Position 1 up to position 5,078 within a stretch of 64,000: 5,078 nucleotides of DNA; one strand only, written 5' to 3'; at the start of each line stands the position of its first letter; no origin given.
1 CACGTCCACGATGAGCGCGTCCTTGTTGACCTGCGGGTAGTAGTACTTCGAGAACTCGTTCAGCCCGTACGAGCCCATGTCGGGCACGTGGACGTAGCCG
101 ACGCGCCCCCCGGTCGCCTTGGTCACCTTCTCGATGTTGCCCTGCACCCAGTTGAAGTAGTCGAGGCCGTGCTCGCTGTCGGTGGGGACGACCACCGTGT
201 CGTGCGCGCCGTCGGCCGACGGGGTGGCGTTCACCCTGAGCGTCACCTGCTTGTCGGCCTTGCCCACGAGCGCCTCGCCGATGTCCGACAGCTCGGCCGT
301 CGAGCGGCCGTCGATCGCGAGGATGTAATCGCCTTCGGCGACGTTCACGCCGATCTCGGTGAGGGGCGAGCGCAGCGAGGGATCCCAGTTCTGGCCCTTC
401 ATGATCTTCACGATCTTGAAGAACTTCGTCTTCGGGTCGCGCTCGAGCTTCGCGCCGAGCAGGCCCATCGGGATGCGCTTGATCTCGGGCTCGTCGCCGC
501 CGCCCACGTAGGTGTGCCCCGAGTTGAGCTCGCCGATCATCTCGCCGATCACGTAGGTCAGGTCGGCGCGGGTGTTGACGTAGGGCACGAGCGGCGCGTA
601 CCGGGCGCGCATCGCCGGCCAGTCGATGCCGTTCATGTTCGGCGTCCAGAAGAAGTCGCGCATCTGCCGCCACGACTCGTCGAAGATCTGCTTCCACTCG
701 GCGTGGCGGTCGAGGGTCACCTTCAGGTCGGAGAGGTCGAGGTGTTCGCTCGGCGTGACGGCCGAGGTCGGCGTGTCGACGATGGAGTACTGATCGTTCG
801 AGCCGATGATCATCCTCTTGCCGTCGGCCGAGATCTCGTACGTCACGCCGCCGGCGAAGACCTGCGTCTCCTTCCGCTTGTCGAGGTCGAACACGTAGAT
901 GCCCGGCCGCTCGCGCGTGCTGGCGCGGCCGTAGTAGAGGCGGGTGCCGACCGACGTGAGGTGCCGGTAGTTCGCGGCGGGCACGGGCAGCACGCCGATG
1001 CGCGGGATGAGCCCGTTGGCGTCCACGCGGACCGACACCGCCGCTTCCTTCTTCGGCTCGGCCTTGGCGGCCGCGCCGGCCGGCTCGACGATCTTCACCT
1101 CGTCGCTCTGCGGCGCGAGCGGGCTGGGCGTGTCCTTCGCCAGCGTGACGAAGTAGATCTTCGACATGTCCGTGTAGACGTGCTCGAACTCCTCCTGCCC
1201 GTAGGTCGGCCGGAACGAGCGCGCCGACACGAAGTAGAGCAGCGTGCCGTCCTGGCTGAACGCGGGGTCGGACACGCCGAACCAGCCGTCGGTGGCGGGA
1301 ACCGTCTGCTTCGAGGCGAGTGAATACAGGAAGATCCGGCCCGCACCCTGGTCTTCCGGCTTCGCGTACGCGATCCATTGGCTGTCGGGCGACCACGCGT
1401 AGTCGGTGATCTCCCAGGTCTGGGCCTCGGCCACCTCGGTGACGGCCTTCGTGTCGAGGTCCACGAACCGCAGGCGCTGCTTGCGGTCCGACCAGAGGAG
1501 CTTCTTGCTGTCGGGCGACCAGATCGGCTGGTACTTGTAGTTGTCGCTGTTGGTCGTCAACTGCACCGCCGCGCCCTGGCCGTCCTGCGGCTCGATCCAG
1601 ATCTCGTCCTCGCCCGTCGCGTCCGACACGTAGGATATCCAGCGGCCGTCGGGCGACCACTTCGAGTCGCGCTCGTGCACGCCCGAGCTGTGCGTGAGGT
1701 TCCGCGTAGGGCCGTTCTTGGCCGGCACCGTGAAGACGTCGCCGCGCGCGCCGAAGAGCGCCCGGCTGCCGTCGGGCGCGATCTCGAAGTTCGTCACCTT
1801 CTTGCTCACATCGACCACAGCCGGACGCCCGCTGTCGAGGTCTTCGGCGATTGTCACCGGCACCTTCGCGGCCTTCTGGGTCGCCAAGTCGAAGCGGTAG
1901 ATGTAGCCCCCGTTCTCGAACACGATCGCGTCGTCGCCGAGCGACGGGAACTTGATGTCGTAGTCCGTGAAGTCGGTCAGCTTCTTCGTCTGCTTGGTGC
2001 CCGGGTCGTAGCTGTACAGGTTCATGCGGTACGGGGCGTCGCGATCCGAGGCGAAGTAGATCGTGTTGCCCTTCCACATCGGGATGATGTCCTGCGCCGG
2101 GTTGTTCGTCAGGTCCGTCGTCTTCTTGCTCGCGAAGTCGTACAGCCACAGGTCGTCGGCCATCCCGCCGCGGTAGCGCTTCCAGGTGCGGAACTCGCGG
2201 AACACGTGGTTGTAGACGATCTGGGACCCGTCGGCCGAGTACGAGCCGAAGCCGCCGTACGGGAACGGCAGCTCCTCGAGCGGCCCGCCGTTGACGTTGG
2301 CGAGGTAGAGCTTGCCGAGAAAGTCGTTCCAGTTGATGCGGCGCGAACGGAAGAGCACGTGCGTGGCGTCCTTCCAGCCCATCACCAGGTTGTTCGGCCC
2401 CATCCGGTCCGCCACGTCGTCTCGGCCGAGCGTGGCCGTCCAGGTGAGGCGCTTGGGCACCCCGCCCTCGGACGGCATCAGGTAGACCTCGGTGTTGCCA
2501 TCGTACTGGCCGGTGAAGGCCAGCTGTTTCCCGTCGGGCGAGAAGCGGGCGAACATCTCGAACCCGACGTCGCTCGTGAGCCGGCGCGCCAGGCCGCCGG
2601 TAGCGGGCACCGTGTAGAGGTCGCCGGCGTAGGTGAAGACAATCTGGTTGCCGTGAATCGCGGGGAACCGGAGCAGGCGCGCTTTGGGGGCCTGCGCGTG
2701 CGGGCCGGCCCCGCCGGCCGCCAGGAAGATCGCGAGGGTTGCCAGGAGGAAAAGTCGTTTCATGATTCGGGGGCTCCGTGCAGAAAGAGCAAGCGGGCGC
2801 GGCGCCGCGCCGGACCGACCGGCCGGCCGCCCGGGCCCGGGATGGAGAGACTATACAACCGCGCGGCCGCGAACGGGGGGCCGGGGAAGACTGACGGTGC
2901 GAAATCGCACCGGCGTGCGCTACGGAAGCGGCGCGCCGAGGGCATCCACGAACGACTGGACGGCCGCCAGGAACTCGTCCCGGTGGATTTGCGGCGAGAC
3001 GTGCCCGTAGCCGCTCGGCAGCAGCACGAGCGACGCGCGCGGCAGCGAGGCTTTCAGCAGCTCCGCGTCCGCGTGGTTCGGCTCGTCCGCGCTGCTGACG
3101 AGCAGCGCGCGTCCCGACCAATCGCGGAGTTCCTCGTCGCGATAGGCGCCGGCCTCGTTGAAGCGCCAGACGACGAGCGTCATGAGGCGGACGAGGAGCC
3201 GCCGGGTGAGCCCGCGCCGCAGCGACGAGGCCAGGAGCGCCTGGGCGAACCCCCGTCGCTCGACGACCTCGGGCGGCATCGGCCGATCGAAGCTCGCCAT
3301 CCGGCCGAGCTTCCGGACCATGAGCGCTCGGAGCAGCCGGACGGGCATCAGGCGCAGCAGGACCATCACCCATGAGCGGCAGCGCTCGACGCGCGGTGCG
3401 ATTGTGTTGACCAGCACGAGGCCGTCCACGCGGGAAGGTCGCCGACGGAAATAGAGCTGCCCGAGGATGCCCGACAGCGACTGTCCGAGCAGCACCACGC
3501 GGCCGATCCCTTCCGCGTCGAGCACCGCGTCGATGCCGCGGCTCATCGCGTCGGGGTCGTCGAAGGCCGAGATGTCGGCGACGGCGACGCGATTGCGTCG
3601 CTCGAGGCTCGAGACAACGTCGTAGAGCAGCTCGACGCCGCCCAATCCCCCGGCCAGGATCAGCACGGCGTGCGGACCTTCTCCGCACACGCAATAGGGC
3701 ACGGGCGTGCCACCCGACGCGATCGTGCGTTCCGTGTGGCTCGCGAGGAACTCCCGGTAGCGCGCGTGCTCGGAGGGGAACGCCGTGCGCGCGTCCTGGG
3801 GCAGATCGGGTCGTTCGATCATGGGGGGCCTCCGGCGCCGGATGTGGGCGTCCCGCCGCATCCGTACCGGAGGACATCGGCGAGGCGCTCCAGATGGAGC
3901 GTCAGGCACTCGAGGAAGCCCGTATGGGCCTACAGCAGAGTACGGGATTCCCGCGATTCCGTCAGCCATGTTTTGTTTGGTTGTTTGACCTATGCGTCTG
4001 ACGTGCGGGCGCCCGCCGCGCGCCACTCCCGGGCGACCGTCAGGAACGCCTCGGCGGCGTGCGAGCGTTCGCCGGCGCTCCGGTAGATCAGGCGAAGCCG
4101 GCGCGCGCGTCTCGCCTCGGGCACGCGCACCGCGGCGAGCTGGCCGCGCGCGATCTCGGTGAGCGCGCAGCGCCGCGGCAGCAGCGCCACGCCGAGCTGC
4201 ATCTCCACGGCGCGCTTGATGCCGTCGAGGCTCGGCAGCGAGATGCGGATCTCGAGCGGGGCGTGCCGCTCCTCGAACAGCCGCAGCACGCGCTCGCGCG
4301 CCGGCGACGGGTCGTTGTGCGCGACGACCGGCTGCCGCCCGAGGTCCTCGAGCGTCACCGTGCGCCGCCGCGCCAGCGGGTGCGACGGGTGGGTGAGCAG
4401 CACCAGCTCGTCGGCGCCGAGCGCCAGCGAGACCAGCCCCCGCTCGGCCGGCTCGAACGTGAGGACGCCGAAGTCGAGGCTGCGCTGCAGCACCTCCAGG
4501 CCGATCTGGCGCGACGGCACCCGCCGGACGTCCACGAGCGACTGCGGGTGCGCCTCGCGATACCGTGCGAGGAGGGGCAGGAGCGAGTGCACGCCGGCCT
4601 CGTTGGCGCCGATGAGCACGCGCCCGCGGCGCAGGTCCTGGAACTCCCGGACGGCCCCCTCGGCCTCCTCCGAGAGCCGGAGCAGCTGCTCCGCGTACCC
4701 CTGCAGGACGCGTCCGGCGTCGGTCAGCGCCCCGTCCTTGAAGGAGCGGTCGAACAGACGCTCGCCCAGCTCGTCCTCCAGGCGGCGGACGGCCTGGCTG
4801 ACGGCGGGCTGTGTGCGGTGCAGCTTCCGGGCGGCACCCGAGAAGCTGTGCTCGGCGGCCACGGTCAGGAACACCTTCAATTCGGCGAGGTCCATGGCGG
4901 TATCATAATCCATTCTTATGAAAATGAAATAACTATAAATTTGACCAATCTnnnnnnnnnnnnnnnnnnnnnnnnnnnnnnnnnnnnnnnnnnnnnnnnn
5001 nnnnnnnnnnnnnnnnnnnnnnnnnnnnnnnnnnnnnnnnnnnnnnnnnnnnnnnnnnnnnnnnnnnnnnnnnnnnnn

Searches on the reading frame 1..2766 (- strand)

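Call 6: search_protein_families(library=pfam, proteins=[window:1-2766:-])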
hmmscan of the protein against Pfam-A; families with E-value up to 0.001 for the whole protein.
window:1-2766:- (922 aa): 8 families
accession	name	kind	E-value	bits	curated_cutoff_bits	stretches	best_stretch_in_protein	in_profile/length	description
PF07676.18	PD40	-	7.9e-26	89.8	20.9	2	61-95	2-37/38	WD40-like Beta Propeller Repeat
PF14684.11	Tricorn_C1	-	1.3e-25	89.4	24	1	688-745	2-59/59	Tricorn protease C1 domain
PF14685.13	PDZ_Tricorn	-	1.5e-24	86.2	25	1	768-853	1-82/88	Tricorn protease PDZ domain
PF00930.27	DPPIV_N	-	7.8e-14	51.6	22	0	342-445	23-128/354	Dipeptidyl peptidase IV (DPP IV) N-terminal region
PF25174.1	Beta-prop_THOC3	-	5.1e-09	36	305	1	369-515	9-149/272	THOC3 beta-propeller domain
PF00400.38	WD40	-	2e-05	25.4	27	0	357-378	7-27/39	WD domain, G-beta repeat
PF17820.7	PDZ_6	-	0.00012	22.2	27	1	809-845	16-52/54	PDZ domain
PF14583.12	Pectate_lyase22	-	0.00083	18.6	30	0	407-508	34-137/386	Oligogalacturonate lyase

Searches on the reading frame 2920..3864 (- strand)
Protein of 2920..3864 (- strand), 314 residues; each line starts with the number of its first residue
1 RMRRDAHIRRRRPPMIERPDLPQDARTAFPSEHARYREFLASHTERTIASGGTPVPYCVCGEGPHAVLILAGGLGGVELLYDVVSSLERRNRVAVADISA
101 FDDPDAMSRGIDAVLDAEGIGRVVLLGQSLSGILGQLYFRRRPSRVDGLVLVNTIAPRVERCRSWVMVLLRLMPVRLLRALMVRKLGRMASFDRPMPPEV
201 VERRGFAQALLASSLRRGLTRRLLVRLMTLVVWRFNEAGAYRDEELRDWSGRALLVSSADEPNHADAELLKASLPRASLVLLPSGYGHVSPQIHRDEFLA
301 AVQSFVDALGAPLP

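Call 6: search_protein_families(library=pfam, proteins=[window:2920-3864:-])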
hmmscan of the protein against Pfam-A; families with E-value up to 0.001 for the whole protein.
window:2920-3864:- (314 aa): 2 families
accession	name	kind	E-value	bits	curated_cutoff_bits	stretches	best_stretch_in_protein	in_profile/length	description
PF00561.26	Abhydrolase_1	-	1.4e-08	35.2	25.8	1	66-163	2-103/245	alpha/beta hydrolase fold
PF12697.13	Abhydrolase_6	-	3.9e-07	31.4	26.3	1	108-301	51-217/217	Alpha/beta hydrolase family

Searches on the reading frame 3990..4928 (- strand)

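Call 6: search_protein_families(library=pfam, proteins=[window:3990-4928:-])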
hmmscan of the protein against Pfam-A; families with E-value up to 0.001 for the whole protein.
window:3990-4928:- (312 aa): 2 families
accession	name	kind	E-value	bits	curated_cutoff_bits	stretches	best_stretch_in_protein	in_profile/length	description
PF03466.25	LysR_substrate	-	1.4e-40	139.4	28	1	98-302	2-207/209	LysR substrate binding domain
PF00126.33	HTH_1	-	5.2e-21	74.8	26.6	1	15-73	2-60/60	Bacterial regulatory helix-turn-helix protein, lysR family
